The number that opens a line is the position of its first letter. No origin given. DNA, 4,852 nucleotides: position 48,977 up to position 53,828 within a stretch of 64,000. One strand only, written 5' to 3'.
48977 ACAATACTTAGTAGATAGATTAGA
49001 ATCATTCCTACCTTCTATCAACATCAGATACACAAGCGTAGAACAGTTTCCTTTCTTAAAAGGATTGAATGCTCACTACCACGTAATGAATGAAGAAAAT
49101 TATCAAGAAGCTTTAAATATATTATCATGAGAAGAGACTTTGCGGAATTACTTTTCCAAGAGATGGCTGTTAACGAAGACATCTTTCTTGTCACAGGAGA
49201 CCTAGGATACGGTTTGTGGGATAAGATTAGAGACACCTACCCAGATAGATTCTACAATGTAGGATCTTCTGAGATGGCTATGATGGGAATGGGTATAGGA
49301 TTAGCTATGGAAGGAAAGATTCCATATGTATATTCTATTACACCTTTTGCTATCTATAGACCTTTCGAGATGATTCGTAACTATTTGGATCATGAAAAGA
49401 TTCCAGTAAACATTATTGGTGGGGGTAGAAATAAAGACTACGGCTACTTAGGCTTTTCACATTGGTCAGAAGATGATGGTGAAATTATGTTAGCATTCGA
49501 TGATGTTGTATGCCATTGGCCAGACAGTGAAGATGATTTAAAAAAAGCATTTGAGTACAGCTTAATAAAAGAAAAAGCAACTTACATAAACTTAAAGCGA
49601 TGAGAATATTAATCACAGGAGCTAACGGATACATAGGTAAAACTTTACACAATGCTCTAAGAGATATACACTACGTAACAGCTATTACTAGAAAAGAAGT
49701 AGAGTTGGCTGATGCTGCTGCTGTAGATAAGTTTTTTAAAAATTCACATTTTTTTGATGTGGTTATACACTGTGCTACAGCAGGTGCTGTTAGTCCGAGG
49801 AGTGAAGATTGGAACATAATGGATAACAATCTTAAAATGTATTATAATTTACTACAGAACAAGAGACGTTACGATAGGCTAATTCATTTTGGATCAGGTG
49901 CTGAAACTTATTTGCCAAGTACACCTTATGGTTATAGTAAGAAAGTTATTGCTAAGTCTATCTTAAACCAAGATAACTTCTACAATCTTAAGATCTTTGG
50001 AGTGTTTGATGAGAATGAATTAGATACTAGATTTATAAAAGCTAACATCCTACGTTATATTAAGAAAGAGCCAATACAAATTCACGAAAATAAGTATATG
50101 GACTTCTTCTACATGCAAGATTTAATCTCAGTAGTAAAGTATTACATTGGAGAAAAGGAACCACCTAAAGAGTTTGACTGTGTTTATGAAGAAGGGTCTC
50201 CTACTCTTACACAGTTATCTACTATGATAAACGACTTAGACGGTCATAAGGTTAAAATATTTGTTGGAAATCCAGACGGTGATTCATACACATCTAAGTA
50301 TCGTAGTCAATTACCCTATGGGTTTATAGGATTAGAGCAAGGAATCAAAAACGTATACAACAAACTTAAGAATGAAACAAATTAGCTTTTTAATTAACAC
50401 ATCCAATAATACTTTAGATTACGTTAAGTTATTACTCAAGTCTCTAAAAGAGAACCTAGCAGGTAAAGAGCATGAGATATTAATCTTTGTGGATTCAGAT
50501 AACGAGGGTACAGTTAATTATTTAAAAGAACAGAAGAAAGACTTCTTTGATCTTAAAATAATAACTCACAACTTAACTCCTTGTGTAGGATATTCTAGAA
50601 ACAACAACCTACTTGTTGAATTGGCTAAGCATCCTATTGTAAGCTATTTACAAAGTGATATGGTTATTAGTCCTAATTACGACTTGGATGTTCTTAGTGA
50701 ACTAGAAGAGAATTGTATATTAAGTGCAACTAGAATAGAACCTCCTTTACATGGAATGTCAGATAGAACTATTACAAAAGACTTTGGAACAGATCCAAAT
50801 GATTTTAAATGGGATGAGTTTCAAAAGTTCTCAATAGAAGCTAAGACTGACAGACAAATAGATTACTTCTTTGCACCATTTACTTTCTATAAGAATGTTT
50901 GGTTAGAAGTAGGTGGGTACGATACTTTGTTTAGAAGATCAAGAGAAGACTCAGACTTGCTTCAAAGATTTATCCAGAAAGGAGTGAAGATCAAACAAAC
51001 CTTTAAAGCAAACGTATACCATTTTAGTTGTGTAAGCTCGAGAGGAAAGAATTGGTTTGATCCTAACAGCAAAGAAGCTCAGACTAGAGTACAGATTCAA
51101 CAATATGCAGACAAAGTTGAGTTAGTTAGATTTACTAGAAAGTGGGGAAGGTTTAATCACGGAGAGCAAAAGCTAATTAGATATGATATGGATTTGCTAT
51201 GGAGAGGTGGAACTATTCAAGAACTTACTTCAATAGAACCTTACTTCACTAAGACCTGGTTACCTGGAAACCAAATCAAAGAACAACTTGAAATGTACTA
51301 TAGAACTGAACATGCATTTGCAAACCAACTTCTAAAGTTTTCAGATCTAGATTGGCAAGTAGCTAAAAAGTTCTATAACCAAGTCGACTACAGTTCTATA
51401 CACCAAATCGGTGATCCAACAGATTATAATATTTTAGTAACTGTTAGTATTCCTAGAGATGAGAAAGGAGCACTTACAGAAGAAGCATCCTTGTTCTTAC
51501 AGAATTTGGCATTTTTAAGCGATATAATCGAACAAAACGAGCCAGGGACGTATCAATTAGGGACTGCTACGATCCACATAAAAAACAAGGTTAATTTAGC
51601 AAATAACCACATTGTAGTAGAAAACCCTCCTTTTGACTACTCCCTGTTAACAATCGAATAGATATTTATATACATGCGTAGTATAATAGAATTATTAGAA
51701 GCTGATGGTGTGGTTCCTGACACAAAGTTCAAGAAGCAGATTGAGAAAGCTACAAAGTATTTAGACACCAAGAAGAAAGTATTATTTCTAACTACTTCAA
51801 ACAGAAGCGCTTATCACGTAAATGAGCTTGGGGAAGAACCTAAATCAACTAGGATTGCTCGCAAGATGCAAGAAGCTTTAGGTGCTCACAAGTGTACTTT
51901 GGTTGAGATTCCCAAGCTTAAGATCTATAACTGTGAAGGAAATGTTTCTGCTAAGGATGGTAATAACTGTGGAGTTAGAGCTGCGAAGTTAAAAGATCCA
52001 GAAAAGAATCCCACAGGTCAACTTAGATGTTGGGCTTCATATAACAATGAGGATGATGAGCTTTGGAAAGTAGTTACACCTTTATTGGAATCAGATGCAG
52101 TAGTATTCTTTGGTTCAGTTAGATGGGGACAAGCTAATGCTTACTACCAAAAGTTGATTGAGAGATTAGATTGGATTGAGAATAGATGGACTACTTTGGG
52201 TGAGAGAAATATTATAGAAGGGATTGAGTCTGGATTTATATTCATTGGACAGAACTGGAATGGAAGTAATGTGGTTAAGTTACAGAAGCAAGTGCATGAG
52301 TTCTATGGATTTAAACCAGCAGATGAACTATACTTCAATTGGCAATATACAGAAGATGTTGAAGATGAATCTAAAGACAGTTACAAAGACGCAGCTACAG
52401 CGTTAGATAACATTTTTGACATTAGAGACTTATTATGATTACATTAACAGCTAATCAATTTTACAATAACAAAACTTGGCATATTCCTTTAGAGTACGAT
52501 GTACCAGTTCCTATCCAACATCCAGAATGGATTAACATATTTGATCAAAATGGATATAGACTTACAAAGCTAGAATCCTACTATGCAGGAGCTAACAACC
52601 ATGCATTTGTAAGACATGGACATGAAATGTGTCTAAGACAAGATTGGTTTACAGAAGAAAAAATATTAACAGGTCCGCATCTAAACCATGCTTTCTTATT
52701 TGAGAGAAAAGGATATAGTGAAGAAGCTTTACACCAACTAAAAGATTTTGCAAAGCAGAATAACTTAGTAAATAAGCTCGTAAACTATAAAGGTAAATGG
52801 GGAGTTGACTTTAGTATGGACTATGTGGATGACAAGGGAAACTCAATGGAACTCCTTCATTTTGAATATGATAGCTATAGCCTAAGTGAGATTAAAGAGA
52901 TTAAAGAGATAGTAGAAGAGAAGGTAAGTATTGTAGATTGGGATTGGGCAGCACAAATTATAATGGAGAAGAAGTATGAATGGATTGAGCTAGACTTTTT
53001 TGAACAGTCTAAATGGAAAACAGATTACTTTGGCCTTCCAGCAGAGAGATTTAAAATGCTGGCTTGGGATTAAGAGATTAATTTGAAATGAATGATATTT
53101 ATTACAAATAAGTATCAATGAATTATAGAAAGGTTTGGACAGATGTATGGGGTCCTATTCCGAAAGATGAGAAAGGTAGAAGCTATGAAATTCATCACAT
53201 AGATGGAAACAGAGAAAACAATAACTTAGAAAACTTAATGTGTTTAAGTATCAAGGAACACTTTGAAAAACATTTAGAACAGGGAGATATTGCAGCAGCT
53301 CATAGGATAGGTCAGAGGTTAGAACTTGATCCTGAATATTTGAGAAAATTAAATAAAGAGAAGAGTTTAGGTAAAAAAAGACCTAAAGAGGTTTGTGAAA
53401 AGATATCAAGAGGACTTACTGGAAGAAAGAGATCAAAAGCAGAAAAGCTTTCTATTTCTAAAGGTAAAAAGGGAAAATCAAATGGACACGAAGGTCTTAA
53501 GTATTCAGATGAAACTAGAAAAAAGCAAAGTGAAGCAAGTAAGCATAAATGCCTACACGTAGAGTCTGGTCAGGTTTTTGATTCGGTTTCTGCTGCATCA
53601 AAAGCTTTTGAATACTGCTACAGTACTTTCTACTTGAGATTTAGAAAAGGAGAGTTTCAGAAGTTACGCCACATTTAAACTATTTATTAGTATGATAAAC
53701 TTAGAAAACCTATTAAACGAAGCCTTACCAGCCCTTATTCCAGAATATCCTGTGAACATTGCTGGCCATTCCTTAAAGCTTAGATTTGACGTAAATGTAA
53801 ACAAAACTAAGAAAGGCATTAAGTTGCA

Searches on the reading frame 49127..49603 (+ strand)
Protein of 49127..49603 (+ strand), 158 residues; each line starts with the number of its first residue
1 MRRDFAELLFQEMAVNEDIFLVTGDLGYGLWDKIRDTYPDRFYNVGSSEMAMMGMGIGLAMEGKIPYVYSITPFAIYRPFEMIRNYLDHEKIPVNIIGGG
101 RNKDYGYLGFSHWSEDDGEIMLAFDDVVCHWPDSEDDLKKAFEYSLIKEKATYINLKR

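Call 11: search_protein_families(library=pfam, proteins=[window:49127-49603:+])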
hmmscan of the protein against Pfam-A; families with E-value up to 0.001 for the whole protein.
window:49127-49603:+ (158 aa): 1 family
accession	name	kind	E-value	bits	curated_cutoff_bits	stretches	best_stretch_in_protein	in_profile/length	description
PF02779.29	Transket_pyr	-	1.6e-13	51.1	27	1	3-156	7-167/174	Transketolase, pyrimidine binding domain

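Call 24: search_protein_families(library=ncbifam, proteins=[window:49127-49603:+], max_evalue=0.00001)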
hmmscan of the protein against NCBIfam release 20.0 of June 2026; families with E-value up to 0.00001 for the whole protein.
window:49127-49603:+ (158 aa): 1 family
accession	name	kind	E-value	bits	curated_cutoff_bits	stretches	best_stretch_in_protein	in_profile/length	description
NF004559.0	PRK05899.2-5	equivalog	1.2e-08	33.7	488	1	2-140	321-458/627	transketolase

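Call 45: search_solved_structures(query=window:49127-49603:+, max_evalue=0.01)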
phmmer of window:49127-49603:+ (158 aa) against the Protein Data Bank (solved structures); distinct sequences matched with E-value up to 0.01: 6.
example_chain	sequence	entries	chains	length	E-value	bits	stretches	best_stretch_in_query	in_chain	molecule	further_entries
6yaj_AAA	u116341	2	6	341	3.1e-12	50.2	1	16-132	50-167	C-terminal chain of split transketolase from Carboxydothermus hydrogenoformans | C-terminal component of the split chain transketolase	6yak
8r2h_A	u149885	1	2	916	3.1e-06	30.7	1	19-157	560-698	1-deoxy-D-xylulose-5-phosphate synthase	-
7bzx_B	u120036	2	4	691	8.1e-06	29.3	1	5-138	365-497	1-deoxy-D-xylulose-5-phosphate synthase, chloroplastic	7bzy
8ogh_A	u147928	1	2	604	0.0092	19.3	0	34-97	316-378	1-deoxy-D-xylulose-5-phosphate synthase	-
9hn8_A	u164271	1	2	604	0.0094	19.3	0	34-97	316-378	1-deoxy-D-xylulose-5-phosphate synthase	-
7a9h_AAA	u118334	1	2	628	0.0097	19.3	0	34-97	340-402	1-deoxy-D-xylulose-5-phosphate synthase,1-deoxy-D-xylulose-5-phosphate synthase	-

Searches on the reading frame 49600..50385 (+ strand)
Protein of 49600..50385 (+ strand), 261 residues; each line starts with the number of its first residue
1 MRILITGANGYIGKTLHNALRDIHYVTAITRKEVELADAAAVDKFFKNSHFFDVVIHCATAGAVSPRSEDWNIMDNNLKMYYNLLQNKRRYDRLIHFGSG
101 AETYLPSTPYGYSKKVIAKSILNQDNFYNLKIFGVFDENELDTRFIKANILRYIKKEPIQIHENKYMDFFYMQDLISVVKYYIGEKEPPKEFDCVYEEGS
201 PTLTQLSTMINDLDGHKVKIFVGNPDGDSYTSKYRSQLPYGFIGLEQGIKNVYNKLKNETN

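Call 11: search_protein_families(library=pfam, proteins=[window:49600-50385:+])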
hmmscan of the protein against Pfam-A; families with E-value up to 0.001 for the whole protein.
window:49600-50385:+ (261 aa): 2 families
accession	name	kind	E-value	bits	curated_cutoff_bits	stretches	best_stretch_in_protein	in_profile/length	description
PF01370.27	Epimerase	-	2.7e-19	70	20.9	1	3-188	1-233/240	NAD dependent epimerase/dehydratase family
PF04321.23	RmlD_sub_bind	-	2.3e-10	40.5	27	1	1-64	1-64/287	RmlD substrate binding domain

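Call 24: search_protein_families(library=ncbifam, proteins=[window:49600-50385:+], max_evalue=0.00001)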
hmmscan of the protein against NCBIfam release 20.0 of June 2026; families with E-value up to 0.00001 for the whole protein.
window:49600-50385:+ (261 aa): 3 families
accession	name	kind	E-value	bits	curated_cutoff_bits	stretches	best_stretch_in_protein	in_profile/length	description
TIGR01214.1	rmlD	equivalog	5.5e-08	32.2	224.05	1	2-64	1-63/285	dTDP-4-dehydrorhamnose reductase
NF005754.0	PRK07578.1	equivalog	9.9e-07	28.8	167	1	1-63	1-67/200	short chain dehydrogenase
NF047922.1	GDPFucSynFcl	equivalog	6.3e-06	25.9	500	0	2-100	4-106/308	GDP-L-fucose synthase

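Call 46: search_solved_structures(query=window:49600-50385:+, max_evalue=0.01)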
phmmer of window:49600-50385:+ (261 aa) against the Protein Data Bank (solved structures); distinct sequences matched with E-value up to 0.01: 6.
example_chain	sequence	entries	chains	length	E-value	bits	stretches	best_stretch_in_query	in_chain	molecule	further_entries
1vl0_A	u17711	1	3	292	5.2e-05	26.3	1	1-73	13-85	DTDP-4-dehydrorhamnose reductase, rfbD ortholog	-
8g22_A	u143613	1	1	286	0.00043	23.3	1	3-75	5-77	dTDP-4-dehydrorhamnose reductase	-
5u4q_A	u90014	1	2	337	0.00044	23.2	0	6-98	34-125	dTDP-glucose 4,6-dehydratase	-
7anc_A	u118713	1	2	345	0.0082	19.1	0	2-101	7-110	GDP-L-fucose synthase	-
7cxt_A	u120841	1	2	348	0.0082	19.1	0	2-101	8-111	GDP-L-fucose synthase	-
7m13_A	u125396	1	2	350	0.0083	19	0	2-101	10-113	GDP-L-fucose synthase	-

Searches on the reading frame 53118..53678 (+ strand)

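Call 11: search_protein_families(library=pfam, proteins=[window:53118-53678:+])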
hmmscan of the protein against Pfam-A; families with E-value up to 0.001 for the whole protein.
window:53118-53678:+ (186 aa): 1 family
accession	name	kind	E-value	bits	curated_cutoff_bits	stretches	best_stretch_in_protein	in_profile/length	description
PF13392.12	HNH_3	-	4.4e-13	49.1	24.8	1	4-48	5-44/46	HNH endonuclease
